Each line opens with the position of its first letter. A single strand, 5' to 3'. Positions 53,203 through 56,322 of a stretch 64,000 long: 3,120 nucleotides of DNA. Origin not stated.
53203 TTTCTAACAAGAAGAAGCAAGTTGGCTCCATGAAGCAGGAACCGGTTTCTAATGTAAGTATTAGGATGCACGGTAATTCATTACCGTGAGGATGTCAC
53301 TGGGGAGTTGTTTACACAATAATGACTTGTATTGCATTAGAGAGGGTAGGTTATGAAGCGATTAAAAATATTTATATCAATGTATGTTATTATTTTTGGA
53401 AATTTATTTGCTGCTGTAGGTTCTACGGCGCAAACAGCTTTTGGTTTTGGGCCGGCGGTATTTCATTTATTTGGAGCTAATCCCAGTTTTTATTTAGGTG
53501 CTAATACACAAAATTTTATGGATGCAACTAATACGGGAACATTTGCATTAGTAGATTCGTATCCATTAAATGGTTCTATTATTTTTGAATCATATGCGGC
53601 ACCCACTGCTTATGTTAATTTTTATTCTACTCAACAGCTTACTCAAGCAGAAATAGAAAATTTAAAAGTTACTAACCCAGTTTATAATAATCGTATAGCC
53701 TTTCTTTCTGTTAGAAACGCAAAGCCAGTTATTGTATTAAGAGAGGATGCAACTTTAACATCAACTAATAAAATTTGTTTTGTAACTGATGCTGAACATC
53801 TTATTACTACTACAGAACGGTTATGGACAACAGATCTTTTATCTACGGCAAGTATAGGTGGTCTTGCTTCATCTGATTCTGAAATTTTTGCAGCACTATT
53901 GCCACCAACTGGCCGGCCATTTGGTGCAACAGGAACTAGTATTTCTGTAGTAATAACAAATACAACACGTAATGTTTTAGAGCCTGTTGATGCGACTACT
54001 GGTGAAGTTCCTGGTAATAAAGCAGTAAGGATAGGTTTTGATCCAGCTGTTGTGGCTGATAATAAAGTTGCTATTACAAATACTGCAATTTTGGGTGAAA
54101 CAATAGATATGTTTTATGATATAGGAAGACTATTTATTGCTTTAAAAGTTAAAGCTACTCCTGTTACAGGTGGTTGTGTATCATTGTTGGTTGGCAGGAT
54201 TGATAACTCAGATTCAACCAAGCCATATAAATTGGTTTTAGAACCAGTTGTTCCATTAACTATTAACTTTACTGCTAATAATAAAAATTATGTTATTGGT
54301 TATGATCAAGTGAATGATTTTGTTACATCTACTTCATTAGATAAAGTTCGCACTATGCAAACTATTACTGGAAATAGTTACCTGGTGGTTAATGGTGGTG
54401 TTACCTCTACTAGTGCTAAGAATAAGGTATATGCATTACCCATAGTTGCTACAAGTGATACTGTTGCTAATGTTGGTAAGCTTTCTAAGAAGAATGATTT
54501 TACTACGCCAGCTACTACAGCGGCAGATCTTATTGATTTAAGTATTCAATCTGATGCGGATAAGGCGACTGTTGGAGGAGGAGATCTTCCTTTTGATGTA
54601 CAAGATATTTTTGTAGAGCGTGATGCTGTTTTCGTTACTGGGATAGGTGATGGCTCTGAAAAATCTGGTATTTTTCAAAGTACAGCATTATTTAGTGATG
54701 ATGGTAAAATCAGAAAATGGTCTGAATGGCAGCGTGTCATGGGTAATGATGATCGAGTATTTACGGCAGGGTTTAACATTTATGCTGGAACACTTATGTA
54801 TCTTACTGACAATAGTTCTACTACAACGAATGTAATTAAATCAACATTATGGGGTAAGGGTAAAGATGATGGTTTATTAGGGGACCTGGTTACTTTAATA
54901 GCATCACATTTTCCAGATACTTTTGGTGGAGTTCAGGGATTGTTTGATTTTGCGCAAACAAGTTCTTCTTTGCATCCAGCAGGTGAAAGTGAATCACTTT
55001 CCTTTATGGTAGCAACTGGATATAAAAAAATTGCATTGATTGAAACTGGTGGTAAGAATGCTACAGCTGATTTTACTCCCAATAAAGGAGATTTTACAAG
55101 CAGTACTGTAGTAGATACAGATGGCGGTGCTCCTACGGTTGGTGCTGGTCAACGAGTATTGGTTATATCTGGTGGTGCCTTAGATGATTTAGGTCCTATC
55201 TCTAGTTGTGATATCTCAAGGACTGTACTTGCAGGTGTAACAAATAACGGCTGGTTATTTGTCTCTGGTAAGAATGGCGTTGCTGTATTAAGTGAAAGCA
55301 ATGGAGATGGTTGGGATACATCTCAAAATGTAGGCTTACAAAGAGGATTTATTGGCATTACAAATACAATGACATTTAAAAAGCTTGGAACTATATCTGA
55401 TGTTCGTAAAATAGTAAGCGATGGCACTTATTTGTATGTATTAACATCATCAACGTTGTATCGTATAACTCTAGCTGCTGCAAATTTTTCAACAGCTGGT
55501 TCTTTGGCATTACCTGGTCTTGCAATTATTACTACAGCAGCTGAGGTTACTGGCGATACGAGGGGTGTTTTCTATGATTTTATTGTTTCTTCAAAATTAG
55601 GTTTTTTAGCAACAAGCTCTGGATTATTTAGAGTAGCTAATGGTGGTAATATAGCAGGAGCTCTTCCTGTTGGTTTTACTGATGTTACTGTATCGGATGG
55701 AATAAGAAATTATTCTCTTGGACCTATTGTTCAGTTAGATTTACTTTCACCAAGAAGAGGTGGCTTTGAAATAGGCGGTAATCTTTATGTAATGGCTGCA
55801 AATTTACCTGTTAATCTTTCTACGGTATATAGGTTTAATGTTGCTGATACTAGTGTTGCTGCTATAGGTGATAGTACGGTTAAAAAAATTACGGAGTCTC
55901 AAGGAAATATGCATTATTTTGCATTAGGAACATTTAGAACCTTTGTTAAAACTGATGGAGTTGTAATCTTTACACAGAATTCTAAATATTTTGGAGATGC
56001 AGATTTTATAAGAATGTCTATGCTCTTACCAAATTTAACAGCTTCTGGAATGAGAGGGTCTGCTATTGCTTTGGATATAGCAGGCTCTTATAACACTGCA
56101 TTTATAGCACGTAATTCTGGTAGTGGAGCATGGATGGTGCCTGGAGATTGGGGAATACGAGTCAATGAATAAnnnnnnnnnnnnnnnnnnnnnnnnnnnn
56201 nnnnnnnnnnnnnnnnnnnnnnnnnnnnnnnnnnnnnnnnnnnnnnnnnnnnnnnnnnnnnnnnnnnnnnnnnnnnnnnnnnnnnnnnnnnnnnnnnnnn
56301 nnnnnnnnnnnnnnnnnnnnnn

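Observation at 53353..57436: Translationally coupled pair: 939-aa secreted ORFan plus a Phe-terminated outer-membrane barrel, a possible undescribed surface-layer/anchor module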

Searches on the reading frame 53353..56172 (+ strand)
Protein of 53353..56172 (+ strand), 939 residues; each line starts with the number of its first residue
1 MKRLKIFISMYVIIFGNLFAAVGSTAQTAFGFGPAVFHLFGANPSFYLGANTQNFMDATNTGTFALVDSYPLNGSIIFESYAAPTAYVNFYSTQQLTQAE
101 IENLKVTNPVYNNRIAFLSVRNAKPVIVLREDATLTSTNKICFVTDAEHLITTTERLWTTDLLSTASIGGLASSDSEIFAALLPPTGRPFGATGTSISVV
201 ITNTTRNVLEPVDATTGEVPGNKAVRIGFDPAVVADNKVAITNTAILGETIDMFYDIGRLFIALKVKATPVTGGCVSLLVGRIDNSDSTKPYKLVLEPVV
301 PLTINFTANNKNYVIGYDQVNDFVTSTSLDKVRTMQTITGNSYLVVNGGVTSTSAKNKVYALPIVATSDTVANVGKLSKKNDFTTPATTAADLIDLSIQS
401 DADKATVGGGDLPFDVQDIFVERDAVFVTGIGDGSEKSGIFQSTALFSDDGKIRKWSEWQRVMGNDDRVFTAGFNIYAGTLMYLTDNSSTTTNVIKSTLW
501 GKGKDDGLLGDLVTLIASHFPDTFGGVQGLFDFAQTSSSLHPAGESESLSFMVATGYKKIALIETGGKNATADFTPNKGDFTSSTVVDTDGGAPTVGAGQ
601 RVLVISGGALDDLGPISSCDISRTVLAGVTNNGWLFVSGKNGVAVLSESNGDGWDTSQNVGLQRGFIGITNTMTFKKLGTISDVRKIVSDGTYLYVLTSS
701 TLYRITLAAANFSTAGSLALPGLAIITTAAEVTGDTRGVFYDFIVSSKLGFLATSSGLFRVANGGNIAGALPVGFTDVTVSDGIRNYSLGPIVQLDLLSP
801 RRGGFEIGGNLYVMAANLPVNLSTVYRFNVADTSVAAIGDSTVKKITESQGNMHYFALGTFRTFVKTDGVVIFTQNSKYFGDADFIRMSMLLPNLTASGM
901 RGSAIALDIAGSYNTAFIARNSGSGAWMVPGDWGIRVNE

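Call 4: search_protein_families(library=pfam, proteins=[window:53353-56172:+], max_evalue=1)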
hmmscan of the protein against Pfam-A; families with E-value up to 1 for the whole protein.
window:53353-56172:+ (939 aa): 1 family
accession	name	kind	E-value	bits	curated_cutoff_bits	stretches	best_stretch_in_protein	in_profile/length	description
PF23008.3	FN3_Tor_3rd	-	0.12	12.9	30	1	701-753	33-82/92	Tyrosine-protein kinase receptor torso, third FN3 domain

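Call 5: search_protein_families(library=ncbifam, proteins=[window:53353-56172:+], max_evalue=1)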
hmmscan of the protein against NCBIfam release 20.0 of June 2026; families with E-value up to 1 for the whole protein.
window:53353-56172:+ (939 aa): 0 families

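Call 7: find_homologous_proteins(query=window:53353-56169:+, max_evalue=0.001)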
Query window:53353-56169:+ (939 aa): 12 proteins with E <= 0.001 among 8000 candidates.
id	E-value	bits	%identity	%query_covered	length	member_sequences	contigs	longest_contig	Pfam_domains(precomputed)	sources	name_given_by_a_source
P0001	0.0e+0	2058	100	100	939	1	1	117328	-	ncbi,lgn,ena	-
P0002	0.0e+0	1057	55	100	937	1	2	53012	-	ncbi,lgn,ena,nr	ncbi:hypothetical protein KAW80_01755 [Candidatus Babeliales bacterium]|nr:hypothetical protein [Can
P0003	2.4e-154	534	37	100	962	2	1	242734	-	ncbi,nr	ncbi:TPA: hypothetical protein DEO28_04250 [Candidatus Dependentiae bacterium]|nr:hypothetical prote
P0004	1.3e-151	525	38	92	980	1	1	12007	-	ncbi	-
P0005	3.5e-138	480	35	100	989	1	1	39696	-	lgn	-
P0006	8.5e-114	400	34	96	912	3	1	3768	-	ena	-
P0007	1.7e-109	386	35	95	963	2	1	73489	-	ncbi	-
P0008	2.2e-104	369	34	96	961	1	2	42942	-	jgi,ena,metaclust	metaclust:\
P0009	3.3e-99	351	32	94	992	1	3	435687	-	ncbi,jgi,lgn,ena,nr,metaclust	ncbi:MAG: hypothetical protein SZ59_C0002G0348 [candidate division TM6 bacterium GW2011_GWF2_28_16]|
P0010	5.0e-55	205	31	73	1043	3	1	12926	-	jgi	jgi:hypothetical protein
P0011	8.3e-51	191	26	89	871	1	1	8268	-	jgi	-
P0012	2.1e-32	130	26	76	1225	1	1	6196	-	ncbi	-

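Call 16: search_solved_structures(query=A1, max_evalue=10)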
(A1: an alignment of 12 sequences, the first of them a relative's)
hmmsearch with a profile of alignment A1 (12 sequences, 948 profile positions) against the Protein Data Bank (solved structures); distinct sequences matched with E-value up to 10: 0.

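Call 21: predict_structure(alignment_id=A1)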
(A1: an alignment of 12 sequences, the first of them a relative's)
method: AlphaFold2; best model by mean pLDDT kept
length: 939 residues; sequences in the alignment: 12
mean_pLDDT: 71.0   pTM: 0.76
mean pLDDT of the five models: 71.0, 69.8, 69.5, 67.4, 66.9
residues with pLDDT >= 90: 181; 70-90: 415; 50-70: 149; < 50: 194
segments of 3 or more residues with pLDDT < 50: 1-43, 53-62, 133-136, 234-236, 240-243, 270-274, 318-320, 322-324, 476-478, 488-492, 498-509, 626-629, 819-821, 850-939
pLDDT, mean of each block of 10 residues (from residue 1): 35 25 23 35 59 41 63 63 86 81 84 80 84 56 88 88 87 91 85 87 90 92 79 49 63 90 76 65 90 88 56 65 66 87 91 82 90 90 87 86 89 84 80 66 88 87 59 54 56 50 43 72 63 73 66 83 77 61 86 83 91 84 59 86 91 78 81 89 85 89 90 68 90 90 87 91 91 90 78 78 72 67 73 88 80 28 27 34 31 28 25 32 32 27
secondary structure, 60 per line:
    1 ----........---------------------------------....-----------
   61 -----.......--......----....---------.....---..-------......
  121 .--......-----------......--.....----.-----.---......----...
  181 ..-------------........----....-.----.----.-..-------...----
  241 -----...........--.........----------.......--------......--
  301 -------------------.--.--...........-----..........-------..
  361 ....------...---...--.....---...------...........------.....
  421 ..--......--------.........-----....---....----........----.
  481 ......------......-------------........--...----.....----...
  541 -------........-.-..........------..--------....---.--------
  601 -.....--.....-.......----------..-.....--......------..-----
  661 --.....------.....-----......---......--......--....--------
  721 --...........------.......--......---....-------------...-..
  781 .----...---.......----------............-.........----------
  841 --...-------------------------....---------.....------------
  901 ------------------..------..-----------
elements in order (helices of 4 or more, strands of 3 or more residues): H5-12 E46-49 E66-72 E75-80 E85-88 H98-102 E115-121 E124-129 E141-146 E149-153 E168-173 E178-182 E196-203 E208-211 E246-256 E259-267 E278-284 E293-298 E326-336 E342-351 E359-364 E377-379 E382-386 H399-405 E416-422 E425-430 E439-447 E453-456 E460-463 E468-475 E480-486 E493-498 H512-519 E529-533 E548-555 E559-568 E585-588 E602-606 H609-613 E615-621 E635-639 E642-647 E674-678 E684-689 E693-698 E701-706 H709-712 E723-728 H729-733 E740-746 E749-754 E758-761 E775-777 E779-781 E786-788 E792-798 E809-817 E822-830 E843-845 H871-874 H884-888

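Call 37: search_protein_representatives(alignment_id=A1)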
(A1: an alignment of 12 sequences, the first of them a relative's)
Query: 12 sequences, 948 profile positions. Proteins with E-value up to 0.001 (for the whole library): 1147; up to 1e-10: 1064; up to 1e-30: 924. The best 150 are listed.
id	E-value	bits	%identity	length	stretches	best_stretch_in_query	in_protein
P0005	0.0e+00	1204.7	-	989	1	1-948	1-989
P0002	0.0e+00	1203.0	-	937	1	1-948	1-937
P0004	0.0e+00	1203.0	-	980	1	7-948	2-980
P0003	0.0e+00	1152.4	-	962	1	1-948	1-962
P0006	0.0e+00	1047.5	-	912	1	1-948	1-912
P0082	0.0e+00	1044.1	-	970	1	1-948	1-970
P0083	0.0e+00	1027.8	-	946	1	23-948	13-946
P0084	2.2e-295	999.1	-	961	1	1-948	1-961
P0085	1.6e-292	989.6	-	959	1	1-948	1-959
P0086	3.9e-287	971.8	-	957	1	4-948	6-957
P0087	8.0e-284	960.9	-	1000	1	1-948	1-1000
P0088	4.7e-283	958.3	-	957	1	3-948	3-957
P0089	7.7e-279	944.4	-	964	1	1-948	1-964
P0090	9.0e-265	897.8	-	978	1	9-948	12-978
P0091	5.5e-255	865.4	-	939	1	1-948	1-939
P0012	1.0e-253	861.2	-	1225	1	1-948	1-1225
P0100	3.8e-241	819.6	-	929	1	1-948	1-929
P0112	1.8e-192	658.5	-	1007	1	3-948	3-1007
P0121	4.5e-176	604.2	-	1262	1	27-948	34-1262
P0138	4.0e-165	568.0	-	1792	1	29-948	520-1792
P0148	4.5e-163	561.2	-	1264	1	32-948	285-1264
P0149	4.6e-163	561.2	-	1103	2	221-948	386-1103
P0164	5.2e-159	547.8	-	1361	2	410-948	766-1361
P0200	1.7e-150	519.6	-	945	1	27-948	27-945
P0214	4.5e-149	514.9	-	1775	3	387-948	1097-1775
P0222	6.2e-147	507.8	-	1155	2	157-948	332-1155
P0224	1.6e-146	506.5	-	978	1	24-948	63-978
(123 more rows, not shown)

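Call 51: find_homologous_proteins(query=A4, max_evalue=0.00001)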
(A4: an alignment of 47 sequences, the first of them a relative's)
Query A4 (47 sequences) (939 aa, profile of the alignment): 11 proteins with E <= 0.00001 among 8000 candidates.
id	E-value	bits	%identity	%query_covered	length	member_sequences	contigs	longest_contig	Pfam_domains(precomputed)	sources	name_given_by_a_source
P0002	7.4e-296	1002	55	100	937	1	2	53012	-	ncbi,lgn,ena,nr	ncbi:hypothetical protein KAW80_01755 [Candidatus Babeliales bacterium]|nr:hypothetical protein [Can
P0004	6.7e-295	999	38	92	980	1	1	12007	-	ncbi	-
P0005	9.2e-284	962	35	100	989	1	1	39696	-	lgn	-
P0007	1.2e-281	955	35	95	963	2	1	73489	-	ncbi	-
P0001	2.2e-281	954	100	100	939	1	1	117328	-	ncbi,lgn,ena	-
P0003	3.6e-279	947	37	100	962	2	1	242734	-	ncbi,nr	ncbi:TPA: hypothetical protein DEO28_04250 [Candidatus Dependentiae bacterium]|nr:hypothetical prote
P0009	7.6e-274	929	32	94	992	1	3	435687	-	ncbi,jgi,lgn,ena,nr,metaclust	ncbi:MAG: hypothetical protein SZ59_C0002G0348 [candidate division TM6 bacterium GW2011_GWF2_28_16]|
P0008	1.7e-262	892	34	96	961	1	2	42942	-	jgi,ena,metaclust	metaclust:\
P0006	8.5e-262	889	34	96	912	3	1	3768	-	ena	-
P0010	2.4e-216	739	31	73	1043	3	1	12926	-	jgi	jgi:hypothetical protein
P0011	6.7e-198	678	26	89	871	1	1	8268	-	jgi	-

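Call 52: list_cluster_members(proteins=[P0082, P0090, P0100, P0112, P0121, P0138, P0148, P0164, P0200, P0224])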
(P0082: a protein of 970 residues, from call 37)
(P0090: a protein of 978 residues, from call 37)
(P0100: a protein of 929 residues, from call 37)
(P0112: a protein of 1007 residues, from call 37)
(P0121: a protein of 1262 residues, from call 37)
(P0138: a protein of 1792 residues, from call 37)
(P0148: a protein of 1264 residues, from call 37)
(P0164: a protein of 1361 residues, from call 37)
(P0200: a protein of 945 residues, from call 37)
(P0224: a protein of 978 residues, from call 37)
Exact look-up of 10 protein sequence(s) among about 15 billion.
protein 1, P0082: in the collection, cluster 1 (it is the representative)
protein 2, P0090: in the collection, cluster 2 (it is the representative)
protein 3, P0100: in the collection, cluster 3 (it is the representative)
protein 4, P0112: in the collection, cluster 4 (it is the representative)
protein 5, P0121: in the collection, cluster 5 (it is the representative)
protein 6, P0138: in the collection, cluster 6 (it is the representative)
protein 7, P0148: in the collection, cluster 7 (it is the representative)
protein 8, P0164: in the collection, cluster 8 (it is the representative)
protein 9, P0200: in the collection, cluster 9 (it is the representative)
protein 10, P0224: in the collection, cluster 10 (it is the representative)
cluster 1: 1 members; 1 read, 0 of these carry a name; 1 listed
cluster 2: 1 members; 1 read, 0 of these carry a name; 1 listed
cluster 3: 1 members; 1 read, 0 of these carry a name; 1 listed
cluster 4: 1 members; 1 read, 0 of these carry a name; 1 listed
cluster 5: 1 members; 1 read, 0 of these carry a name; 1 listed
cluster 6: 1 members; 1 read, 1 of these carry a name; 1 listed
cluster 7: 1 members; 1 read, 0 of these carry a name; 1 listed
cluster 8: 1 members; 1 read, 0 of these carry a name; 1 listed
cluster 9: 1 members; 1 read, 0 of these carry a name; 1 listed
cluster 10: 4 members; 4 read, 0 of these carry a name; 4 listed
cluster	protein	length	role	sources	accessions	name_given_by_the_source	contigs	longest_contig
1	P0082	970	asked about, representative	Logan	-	-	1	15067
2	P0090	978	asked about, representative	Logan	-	-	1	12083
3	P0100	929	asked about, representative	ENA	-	-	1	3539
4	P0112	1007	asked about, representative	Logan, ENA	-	-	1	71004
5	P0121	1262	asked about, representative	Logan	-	-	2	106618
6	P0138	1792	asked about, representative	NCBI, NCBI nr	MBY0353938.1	hypothetical protein K2W90_06255 [Candidatus Babeliales bacterium] | hypothetical protein [Candidatus Babeliales bacterium]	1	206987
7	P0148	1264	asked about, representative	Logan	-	-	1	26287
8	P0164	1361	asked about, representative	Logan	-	-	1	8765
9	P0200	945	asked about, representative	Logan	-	-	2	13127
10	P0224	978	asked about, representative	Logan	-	-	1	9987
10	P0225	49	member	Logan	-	-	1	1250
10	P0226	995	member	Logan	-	-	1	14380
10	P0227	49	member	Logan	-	-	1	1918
